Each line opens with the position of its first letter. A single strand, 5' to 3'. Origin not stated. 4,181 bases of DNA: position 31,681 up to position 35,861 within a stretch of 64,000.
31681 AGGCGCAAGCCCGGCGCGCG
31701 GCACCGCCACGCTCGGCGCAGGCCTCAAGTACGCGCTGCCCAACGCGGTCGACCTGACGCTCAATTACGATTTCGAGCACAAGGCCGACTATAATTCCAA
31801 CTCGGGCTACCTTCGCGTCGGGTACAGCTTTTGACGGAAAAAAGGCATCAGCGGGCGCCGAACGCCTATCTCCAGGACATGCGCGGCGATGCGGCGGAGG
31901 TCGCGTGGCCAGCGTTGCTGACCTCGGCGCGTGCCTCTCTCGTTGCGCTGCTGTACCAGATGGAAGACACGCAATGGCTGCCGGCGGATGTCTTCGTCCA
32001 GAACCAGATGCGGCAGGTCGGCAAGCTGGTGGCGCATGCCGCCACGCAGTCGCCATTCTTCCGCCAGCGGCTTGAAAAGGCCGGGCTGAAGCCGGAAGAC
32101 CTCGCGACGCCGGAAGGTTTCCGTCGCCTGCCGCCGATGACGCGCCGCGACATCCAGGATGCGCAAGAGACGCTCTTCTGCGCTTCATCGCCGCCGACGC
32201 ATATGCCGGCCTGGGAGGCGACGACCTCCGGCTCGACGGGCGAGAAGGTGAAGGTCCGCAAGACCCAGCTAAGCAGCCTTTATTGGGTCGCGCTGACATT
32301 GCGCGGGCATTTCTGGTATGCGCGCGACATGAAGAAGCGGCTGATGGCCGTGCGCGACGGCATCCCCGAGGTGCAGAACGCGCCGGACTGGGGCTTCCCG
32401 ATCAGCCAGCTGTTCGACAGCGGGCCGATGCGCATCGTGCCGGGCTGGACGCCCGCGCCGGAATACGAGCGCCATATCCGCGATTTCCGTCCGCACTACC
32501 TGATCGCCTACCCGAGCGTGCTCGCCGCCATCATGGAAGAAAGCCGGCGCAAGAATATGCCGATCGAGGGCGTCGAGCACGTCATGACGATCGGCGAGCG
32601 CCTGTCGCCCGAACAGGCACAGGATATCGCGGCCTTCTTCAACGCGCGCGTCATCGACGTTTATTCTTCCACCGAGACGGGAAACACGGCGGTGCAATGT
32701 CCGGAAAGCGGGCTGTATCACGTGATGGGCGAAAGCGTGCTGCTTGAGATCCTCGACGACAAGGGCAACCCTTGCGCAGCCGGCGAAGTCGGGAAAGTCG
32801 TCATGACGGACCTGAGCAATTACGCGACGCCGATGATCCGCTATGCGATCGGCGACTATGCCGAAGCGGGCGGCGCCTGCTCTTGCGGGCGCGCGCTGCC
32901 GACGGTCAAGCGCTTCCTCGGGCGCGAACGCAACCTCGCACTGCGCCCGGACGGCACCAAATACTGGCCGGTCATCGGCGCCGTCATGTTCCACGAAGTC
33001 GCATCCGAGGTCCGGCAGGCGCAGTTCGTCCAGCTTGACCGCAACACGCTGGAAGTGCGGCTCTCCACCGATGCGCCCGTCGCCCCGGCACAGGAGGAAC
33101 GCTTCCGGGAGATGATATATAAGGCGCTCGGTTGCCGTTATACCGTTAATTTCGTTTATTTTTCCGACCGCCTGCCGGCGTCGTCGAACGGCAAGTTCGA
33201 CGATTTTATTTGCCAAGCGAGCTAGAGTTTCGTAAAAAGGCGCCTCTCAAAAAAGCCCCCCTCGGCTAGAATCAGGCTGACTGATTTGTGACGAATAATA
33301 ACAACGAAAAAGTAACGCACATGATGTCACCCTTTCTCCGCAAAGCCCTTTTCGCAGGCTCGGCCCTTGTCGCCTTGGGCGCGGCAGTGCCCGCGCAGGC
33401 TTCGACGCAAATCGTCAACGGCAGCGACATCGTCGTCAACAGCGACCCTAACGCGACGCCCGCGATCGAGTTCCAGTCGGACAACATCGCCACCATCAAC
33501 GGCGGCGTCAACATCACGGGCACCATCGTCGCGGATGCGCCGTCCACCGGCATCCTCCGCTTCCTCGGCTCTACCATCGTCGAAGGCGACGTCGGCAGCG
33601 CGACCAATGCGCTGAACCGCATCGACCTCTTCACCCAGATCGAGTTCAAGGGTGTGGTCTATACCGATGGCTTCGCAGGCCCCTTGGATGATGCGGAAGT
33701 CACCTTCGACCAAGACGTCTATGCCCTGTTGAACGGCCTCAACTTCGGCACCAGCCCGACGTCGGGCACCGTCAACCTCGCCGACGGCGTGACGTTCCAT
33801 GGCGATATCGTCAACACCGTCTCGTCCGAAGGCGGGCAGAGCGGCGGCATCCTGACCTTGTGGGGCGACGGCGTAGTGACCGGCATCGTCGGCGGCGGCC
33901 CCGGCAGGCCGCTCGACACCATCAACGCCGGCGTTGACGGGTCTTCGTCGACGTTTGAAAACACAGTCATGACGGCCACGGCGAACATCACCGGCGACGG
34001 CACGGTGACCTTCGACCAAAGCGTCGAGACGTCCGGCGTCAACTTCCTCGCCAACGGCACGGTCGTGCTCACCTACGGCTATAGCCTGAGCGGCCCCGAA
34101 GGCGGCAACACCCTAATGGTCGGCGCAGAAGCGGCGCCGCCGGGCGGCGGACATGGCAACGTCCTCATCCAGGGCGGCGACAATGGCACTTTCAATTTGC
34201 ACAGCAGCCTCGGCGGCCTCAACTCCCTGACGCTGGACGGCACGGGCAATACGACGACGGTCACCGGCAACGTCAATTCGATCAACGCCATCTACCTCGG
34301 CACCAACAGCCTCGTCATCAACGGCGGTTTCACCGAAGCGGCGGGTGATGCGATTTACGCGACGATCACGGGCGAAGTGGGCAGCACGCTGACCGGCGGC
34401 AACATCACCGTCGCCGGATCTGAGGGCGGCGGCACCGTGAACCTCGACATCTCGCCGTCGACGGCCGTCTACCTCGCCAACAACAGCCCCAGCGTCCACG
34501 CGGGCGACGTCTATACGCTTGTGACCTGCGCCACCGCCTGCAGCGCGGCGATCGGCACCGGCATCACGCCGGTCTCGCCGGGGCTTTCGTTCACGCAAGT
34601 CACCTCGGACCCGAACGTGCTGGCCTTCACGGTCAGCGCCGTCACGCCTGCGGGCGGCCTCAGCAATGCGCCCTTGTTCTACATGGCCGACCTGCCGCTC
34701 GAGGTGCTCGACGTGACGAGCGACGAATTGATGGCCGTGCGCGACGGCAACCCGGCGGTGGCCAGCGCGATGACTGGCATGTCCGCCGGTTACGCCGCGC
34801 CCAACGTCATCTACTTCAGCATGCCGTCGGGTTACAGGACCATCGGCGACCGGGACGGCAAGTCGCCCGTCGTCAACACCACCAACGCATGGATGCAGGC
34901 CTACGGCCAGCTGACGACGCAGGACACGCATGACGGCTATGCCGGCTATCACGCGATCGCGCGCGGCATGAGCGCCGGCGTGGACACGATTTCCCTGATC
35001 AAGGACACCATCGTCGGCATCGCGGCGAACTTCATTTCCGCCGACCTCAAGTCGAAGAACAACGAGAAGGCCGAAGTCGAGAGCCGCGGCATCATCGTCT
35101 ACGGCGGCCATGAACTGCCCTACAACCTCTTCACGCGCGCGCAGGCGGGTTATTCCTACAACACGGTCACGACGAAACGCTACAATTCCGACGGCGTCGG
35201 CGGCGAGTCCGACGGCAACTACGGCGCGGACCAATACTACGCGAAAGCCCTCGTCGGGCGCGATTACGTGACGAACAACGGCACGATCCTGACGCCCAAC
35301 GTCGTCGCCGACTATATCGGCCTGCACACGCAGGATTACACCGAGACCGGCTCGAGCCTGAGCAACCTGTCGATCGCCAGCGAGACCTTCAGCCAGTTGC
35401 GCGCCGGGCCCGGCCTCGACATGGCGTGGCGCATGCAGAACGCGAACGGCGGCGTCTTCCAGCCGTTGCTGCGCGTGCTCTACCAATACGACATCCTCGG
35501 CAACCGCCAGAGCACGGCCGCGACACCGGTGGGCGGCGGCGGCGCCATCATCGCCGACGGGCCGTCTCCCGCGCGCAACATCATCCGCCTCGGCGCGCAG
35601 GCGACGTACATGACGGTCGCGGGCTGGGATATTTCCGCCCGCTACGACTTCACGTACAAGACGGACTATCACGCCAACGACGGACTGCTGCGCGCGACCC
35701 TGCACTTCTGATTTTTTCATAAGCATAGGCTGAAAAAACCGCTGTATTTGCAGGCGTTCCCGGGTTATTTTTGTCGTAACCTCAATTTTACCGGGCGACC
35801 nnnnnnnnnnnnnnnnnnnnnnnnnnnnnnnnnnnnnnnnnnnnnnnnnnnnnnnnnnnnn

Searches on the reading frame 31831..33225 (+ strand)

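Call 15: search_protein_families(library=pfam, proteins=[window:31831-33225:+], max_evalue=0.0001)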
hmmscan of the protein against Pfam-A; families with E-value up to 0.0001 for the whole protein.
window:31831-33225:+ (464 aa): 1 family
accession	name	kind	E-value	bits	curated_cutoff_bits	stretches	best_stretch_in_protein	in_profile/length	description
PF00501.34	AMP-binding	-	1.8e-10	40.6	29.9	1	192-325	226-374/384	AMP-binding enzyme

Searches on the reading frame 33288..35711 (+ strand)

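Call 52: search_protein_families(library=pfam, proteins=[window:33288-35711:+], max_evalue=0.01)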
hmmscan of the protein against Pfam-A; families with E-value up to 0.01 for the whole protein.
window:33288-35711:+ (807 aa): 1 family
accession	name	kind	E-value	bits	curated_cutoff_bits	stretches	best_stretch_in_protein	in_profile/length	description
PF03797.25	Autotransporter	-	4.3e-38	132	26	1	534-787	1-255/255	Autotransporter beta-domain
